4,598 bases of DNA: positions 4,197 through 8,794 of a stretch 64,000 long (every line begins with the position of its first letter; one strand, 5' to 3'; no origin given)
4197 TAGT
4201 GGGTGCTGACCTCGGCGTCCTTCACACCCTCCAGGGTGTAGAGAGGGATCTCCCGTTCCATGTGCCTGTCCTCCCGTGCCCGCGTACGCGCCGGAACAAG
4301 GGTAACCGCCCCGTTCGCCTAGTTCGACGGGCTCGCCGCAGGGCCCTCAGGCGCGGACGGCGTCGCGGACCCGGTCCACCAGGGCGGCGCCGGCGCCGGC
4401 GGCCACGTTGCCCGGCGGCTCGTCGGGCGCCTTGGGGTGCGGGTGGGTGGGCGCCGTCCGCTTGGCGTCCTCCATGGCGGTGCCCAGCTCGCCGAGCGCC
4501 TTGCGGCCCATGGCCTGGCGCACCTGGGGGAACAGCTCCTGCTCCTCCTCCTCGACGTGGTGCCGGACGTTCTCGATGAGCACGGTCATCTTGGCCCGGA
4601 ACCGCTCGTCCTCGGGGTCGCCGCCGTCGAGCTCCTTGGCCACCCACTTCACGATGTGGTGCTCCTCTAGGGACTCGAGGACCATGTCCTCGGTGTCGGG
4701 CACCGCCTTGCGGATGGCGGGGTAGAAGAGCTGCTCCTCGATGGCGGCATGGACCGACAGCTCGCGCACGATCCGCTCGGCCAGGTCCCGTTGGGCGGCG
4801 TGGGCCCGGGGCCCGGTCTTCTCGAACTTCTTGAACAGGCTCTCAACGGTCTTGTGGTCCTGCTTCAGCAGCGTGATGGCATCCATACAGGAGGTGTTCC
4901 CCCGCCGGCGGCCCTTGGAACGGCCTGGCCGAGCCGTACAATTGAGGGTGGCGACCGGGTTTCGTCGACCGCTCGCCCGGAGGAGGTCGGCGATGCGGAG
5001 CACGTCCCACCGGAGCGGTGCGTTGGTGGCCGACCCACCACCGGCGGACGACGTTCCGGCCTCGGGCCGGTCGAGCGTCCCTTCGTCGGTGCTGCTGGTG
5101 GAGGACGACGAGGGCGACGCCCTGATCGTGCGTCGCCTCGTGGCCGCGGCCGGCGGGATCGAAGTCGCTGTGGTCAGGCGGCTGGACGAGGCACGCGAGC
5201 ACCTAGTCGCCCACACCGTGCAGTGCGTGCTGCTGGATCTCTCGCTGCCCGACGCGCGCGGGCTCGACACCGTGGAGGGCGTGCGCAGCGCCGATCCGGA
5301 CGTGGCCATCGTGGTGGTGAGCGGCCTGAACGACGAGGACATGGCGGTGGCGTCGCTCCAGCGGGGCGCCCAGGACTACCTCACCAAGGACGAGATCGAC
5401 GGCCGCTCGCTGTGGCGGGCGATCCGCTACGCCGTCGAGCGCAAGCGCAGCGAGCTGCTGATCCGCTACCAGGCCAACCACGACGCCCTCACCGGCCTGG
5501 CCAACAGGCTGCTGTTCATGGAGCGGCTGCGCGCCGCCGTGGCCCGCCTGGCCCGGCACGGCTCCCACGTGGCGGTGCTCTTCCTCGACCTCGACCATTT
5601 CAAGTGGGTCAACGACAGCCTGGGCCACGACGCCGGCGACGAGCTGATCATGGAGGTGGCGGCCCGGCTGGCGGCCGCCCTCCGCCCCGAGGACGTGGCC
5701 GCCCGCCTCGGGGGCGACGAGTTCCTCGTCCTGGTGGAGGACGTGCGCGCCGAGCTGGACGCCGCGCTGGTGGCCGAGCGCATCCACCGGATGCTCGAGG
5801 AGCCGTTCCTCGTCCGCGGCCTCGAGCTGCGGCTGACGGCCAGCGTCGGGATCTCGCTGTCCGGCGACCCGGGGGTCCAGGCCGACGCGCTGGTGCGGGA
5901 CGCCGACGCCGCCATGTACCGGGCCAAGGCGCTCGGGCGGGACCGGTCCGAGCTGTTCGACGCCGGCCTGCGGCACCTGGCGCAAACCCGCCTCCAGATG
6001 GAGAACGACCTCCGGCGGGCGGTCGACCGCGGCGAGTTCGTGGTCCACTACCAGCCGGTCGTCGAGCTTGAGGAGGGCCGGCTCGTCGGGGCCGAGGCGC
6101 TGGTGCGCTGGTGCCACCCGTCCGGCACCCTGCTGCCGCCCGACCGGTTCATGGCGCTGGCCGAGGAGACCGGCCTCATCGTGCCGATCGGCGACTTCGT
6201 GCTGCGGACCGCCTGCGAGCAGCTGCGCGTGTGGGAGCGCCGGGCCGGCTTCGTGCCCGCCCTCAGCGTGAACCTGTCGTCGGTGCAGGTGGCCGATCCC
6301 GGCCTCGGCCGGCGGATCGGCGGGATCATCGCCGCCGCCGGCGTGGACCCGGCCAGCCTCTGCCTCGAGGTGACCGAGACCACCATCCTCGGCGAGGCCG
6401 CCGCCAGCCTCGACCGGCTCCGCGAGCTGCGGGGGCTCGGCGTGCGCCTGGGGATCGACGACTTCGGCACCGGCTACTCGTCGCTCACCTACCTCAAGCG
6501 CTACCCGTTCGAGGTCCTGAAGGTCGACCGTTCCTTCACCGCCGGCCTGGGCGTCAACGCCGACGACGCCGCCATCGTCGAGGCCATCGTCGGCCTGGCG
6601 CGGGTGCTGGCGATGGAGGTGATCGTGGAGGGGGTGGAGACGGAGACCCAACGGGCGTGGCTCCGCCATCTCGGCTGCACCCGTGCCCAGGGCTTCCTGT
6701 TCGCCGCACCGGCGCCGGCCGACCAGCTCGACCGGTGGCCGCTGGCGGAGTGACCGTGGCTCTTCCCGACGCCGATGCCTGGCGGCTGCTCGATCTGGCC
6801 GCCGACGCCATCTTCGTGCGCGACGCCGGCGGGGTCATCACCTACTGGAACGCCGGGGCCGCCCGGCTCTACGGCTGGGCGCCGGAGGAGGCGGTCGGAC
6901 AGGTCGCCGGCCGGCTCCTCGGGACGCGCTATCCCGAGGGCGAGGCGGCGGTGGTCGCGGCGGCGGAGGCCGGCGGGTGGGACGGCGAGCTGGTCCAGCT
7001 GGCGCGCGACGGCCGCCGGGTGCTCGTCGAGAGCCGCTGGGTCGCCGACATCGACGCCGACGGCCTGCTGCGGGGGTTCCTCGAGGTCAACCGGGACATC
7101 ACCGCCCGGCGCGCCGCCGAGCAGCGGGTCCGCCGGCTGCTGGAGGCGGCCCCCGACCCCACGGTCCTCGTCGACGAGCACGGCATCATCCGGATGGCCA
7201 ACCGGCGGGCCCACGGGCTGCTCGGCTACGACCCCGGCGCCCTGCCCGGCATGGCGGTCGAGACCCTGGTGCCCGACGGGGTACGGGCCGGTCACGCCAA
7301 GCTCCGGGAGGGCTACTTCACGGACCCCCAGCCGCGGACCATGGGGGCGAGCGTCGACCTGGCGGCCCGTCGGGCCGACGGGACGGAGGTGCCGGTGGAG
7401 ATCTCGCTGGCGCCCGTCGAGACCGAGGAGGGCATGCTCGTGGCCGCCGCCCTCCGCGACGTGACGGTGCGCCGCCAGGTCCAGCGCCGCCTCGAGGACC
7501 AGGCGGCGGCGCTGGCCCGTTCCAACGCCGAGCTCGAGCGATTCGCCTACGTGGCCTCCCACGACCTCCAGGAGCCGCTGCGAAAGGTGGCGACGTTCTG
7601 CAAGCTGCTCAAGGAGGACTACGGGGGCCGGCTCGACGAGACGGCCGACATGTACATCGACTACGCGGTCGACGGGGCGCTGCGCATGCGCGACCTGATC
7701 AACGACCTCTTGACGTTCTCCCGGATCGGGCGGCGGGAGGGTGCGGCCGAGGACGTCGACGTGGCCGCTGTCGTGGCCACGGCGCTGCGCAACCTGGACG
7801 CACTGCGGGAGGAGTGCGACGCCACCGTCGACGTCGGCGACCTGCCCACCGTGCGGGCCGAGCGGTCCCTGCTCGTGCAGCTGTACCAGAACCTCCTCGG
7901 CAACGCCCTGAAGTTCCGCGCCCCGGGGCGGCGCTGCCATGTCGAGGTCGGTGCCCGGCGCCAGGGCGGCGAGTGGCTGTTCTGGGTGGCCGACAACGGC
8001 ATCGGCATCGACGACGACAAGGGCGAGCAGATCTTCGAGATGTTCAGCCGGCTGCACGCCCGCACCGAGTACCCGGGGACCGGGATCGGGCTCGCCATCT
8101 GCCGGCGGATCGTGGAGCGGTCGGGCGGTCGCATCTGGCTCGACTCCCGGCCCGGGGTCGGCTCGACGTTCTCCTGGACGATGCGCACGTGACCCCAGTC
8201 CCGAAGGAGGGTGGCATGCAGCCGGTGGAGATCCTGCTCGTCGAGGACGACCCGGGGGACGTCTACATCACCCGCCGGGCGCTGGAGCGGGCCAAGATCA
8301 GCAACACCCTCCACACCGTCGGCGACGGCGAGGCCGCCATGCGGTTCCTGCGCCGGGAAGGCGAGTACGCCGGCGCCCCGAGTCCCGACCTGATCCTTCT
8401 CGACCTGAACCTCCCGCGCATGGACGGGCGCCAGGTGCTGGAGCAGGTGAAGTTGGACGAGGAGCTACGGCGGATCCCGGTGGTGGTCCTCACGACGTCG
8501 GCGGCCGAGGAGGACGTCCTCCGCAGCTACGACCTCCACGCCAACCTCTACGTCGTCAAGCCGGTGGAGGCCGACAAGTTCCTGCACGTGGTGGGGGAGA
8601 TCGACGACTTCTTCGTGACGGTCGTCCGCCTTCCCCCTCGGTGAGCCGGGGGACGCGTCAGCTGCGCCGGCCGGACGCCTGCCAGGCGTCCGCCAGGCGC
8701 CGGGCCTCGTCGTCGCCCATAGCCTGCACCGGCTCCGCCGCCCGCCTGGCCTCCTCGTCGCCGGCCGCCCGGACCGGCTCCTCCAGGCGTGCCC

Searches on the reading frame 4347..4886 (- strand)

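Call 87: search_protein_families(library=pfam, proteins=[window:4347-4886:-], max_evalue=0.001)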
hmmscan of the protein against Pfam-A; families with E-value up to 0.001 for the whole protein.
window:4347-4886:- (179 aa): 1 family
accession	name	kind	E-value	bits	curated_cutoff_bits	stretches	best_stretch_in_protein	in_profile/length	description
PF01814.28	Hemerythrin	-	9.1e-18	65.4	25.3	1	3-121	2-126/127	Hemerythrin HHE cation binding domain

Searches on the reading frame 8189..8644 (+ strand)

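Call 87: search_protein_families(library=pfam, proteins=[window:8189-8644:+], max_evalue=0.001)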
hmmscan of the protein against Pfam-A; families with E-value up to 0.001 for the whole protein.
window:8189-8644:+ (151 aa): 1 family
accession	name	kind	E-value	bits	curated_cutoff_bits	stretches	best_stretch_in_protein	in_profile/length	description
PF00072.30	Response_reg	-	1.3e-19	70.8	30.2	1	15-134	1-109/111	Response regulator receiver domain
